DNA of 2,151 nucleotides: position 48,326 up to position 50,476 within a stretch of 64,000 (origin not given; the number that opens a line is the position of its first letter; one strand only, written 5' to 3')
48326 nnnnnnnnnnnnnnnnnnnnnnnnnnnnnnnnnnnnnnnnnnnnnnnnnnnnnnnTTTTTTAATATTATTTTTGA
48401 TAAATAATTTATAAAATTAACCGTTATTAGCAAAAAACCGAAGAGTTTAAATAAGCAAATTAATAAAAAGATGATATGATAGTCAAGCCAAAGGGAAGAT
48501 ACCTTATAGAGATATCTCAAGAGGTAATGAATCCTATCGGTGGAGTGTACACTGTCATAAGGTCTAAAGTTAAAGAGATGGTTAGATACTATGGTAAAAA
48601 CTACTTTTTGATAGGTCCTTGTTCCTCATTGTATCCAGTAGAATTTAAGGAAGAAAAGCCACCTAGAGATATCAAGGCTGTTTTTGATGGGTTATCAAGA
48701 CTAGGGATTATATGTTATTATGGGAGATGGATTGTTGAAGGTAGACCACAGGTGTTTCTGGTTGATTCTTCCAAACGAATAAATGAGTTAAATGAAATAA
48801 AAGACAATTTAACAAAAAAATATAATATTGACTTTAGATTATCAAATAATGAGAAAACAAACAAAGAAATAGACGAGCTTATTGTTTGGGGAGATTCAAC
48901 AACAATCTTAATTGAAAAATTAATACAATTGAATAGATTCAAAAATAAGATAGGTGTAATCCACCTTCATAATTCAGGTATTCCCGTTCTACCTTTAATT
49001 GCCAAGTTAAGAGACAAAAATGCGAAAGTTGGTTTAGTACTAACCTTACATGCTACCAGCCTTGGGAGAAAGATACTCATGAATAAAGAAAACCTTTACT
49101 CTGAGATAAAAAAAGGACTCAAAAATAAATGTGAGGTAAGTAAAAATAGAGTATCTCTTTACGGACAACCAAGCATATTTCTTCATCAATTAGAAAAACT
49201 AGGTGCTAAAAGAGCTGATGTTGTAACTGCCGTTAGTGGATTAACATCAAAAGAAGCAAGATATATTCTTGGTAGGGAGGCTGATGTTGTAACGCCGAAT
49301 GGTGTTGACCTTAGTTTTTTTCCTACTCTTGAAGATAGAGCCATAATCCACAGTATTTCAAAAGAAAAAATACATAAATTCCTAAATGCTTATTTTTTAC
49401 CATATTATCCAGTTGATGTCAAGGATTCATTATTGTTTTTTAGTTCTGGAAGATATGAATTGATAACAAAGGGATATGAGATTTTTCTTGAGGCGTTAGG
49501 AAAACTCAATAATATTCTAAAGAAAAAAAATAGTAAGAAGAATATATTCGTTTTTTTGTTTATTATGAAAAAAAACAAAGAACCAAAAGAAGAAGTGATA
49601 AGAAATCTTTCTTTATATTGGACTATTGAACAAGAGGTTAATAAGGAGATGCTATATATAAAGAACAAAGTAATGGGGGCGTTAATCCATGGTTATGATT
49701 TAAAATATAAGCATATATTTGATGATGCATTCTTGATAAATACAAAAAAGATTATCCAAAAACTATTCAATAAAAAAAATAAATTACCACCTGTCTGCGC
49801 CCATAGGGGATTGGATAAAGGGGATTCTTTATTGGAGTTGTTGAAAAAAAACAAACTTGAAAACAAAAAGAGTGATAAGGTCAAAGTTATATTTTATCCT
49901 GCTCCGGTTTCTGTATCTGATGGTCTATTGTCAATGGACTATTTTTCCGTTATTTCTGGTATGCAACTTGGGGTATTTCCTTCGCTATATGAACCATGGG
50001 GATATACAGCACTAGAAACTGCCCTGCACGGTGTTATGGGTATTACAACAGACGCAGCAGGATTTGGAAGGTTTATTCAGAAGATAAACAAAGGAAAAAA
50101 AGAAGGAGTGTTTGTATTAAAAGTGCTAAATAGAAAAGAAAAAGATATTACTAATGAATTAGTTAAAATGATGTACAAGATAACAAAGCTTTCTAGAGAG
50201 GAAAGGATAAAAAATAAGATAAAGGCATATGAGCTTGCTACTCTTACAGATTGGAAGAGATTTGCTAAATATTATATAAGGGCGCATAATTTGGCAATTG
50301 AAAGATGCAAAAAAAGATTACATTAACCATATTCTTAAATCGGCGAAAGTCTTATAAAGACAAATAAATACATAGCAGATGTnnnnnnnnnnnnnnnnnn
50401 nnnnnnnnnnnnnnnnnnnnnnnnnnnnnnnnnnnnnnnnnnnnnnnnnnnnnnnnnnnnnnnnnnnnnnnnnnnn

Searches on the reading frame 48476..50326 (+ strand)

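Call 9: search_protein_families(library=pfam, proteins=[window:48476-50326:+])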
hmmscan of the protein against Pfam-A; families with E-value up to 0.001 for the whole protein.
window:48476-50326:+ (616 aa): 3 families
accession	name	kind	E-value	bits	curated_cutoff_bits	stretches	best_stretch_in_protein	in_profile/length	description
PF05693.19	Glycogen_syn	-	2e-108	364.1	27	1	12-611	1-586/639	Glycogen synthase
PF13439.12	Glyco_transf_4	-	1.2e-06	29.1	28.5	1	156-280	70-169/170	Glycosyltransferase Family 4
PF13692.12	Glyco_trans_1_4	-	0.00066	20.4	27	0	490-537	71-118/142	Glycosyl transferases group 1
